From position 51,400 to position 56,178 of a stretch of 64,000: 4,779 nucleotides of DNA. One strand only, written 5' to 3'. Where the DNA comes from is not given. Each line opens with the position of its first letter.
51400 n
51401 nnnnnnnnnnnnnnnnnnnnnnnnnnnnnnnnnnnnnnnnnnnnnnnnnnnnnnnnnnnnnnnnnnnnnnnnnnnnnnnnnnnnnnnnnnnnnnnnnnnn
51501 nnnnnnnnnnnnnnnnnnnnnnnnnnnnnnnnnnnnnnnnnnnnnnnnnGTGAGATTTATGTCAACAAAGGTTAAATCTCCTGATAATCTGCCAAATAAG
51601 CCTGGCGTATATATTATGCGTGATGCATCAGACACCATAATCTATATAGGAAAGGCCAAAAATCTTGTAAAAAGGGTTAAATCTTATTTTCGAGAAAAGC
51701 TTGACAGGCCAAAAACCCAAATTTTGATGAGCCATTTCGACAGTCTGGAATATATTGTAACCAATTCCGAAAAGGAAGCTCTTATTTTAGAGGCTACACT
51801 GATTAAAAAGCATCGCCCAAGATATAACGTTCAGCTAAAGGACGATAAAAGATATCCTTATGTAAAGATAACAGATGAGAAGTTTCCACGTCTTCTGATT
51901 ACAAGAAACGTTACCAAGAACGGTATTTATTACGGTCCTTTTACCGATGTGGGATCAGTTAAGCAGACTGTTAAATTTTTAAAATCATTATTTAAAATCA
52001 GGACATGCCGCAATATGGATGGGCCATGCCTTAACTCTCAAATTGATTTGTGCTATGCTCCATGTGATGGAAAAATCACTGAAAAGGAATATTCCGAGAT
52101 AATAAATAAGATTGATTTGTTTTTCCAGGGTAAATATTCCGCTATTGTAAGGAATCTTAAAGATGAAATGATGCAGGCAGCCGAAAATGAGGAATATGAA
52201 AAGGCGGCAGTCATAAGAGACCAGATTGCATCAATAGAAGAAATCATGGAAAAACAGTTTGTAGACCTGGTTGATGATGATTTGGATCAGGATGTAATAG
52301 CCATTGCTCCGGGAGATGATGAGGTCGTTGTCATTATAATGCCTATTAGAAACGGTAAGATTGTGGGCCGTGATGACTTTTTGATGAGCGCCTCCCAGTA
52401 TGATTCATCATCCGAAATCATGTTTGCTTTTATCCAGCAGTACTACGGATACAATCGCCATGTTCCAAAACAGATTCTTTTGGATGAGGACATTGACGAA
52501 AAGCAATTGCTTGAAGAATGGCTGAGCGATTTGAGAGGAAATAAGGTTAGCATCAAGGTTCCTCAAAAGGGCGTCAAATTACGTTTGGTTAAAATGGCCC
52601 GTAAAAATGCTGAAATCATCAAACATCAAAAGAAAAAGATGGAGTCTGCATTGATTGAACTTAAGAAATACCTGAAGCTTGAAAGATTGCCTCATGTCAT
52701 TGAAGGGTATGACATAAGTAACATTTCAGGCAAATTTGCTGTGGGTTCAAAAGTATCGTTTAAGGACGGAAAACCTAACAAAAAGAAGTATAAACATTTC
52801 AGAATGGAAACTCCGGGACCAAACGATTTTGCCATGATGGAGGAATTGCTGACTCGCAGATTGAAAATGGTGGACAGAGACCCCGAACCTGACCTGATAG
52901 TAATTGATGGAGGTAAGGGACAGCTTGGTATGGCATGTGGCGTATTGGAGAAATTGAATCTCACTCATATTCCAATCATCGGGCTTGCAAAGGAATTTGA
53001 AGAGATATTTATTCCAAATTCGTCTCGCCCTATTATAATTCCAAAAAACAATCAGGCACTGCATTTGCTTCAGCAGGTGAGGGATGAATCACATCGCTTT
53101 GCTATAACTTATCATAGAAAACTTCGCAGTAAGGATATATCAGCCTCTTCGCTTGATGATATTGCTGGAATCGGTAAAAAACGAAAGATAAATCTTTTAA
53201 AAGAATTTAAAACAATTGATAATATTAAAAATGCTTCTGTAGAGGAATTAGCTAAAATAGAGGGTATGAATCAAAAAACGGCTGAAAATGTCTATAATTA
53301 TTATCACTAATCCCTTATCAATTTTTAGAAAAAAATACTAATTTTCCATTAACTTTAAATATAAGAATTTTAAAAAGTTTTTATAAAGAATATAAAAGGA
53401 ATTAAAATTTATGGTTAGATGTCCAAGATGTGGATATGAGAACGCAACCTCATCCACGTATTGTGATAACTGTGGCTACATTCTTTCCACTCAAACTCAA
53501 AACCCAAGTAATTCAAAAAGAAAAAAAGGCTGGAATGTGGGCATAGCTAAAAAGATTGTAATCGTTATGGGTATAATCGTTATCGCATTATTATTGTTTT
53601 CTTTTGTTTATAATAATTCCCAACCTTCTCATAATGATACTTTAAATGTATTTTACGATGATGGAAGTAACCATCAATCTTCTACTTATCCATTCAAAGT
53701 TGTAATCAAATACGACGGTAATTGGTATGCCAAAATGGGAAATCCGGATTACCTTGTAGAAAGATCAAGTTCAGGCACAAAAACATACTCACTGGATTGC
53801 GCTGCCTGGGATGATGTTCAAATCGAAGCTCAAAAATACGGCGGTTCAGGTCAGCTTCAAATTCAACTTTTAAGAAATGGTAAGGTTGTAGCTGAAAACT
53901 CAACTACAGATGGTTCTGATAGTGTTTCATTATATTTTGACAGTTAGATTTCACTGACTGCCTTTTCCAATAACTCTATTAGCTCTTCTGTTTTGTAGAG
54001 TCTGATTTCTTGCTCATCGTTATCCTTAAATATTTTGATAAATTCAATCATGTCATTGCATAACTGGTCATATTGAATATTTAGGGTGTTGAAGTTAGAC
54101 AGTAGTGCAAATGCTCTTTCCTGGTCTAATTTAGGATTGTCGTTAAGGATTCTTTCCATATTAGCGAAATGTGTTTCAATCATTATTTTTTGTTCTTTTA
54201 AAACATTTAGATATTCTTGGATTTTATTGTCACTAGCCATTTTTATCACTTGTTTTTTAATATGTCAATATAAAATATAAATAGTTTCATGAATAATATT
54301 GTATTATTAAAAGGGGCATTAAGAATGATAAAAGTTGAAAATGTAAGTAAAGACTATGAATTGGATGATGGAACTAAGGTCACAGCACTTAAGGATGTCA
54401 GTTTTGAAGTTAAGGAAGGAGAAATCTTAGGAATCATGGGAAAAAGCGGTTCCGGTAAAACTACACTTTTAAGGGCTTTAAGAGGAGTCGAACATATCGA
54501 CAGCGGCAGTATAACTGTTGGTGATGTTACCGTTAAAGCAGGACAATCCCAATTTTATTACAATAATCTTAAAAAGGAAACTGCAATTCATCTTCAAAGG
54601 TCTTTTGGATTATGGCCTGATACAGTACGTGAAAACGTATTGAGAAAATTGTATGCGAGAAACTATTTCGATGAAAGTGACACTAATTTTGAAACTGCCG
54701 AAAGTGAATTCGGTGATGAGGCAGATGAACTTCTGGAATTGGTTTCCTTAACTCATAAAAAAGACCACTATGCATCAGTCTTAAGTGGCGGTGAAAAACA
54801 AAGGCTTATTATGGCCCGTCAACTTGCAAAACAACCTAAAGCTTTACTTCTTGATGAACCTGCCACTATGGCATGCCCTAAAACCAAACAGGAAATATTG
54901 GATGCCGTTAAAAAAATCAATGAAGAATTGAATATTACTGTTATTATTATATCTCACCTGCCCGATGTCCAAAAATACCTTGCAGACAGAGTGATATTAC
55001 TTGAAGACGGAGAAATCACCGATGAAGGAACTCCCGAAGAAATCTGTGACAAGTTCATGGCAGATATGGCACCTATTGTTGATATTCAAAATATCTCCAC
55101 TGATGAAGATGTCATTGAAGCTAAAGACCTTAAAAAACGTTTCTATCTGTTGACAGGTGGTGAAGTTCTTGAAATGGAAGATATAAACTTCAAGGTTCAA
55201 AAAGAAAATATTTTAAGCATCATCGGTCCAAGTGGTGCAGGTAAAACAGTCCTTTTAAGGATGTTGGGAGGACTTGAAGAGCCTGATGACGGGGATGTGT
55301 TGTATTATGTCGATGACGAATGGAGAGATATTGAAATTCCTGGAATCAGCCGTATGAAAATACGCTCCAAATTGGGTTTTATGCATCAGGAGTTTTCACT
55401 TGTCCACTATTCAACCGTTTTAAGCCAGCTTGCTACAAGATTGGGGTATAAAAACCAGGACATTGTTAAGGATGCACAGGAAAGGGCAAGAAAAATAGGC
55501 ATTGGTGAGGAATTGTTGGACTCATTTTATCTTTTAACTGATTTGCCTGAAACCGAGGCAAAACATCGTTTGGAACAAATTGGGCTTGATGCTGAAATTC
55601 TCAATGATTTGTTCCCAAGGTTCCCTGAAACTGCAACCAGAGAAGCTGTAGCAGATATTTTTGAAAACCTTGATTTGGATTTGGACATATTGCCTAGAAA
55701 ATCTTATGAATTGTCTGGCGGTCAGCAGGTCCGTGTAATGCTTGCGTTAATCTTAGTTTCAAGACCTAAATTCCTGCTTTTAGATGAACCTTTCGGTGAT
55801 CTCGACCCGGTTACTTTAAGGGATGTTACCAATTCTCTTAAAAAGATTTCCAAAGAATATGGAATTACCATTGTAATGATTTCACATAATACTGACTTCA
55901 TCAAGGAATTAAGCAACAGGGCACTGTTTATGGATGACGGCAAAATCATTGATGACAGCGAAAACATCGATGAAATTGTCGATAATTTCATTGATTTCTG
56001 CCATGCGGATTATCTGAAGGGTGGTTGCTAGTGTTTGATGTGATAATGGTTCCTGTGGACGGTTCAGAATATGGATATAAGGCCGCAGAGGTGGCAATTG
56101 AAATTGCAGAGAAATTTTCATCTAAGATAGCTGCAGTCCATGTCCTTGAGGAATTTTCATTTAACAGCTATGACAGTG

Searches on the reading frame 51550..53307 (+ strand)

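Call 93: search_protein_families(library=pfam, proteins=[window:51550-53307:+], max_evalue=0.001)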
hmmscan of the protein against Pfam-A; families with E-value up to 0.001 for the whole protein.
window:51550-53307:+ (586 aa): 7 families
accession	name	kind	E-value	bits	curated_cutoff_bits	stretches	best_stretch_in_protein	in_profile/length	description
PF08459.17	UvrC_RNaseH_dom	-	4.2e-52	176.6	22.3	1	372-519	1-159/159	UvrC RNAse H endonuclease domain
PF22920.2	UvrC_RNaseH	-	1.9e-34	118.5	24.3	1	246-357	1-112/116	UvrC Ribonuclease H-like domain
PF01541.30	GIY-YIG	-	2.8e-12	47.2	22.6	1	18-93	2-78/78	GIY-YIG catalytic domain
PF14520.12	HHH_5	-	3.9e-12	46.9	27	1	534-582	3-52/57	Helix-hairpin-helix domain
PF02151.25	UVR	-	2.2e-09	37.2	21.5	1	200-231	4-35/36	UvrB/uvrC motif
PF12826.13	HHH_2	-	7.8e-09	36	27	1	539-586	9-56/64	Helix-hairpin-helix motif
PF00633.29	HHH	-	4.9e-06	26.6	24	1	556-584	2-30/30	Helix-hairpin-helix motif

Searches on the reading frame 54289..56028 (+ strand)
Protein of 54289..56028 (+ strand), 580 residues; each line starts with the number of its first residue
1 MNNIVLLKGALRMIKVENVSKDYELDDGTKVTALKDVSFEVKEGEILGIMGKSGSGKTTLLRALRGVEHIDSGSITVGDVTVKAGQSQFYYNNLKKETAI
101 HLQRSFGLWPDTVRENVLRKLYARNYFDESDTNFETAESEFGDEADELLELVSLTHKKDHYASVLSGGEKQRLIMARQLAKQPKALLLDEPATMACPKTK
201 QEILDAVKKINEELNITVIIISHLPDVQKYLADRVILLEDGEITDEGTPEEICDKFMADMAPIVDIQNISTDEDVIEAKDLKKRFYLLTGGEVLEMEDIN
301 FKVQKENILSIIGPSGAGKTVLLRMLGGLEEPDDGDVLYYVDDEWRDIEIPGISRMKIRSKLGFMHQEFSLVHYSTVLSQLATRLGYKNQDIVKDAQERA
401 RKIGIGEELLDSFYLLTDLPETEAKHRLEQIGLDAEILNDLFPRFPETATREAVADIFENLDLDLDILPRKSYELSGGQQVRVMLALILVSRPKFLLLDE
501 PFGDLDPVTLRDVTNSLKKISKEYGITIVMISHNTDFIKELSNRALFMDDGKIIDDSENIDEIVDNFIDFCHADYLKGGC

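Call 8: search_protein_families(library=pfam, proteins=[window:54289-56028:+], max_evalue=0.001)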
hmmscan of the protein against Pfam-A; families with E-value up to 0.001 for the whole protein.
window:54289-56028:+ (580 aa): 25 families
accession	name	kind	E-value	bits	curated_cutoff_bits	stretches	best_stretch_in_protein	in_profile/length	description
PF00005.33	ABC_tran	-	1.1e-56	191.6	25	2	34-192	1-136/137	ABC transporter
PF13304.12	AAA_21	-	1.8e-13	51.7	27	0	468-535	231-300/304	AAA domain, putative AbiEii toxin, Type IV TA system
PF02463.25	SMC_N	-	1.8e-09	37.8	40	1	436-541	135-205/220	RecF/RecN/SMC N terminal domain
PF13401.12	AAA_22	-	2.2e-09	38.2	27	0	305-332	4-31/130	AAA domain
PF13191.12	AAA_16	-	2.7e-07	31.7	32.6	0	41-153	19-125/167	AAA ATPase domain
PF20720.3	nSTAND3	-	8e-07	29.3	27.2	0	297-326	8-37/155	Novel STAND NTPase 3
PF13555.12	AAA_29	-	1.7e-06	28.1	27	0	37-64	15-42/61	P-loop containing region of AAA domain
PF03193.22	RsgA_GTPase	-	3.2e-06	27.5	30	0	33-75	96-137/174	RsgA GTPase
PF05621.17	TniB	-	7.7e-06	25.9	22.4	0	173-221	110-160/189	Bacterial TniB protein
PF13476.12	AAA_23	-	8e-06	27.1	27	0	37-66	13-41/201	AAA domain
PF01637.24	ATPase_2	-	1.3e-05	25.6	33.2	0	303-344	15-58/225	ATPase domain predominantly from Archaea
PF09818.15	ABC_ATPase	-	1.5e-05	24.6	23.2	0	40-65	76-100/283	P-loop domain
PF13238.12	AAA_18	-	1.6e-05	25.8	29.4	0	48-77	2-28/128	AAA domain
PF05783.17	DLIC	-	1.7e-05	24.4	19.7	0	49-74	30-55/471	Dynein light intermediate chain (DLIC)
PF03205.20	MobB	-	3.3e-05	24.2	26.6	0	46-100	1-51/133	Molybdopterin guanine dinucleotide synthesis protein B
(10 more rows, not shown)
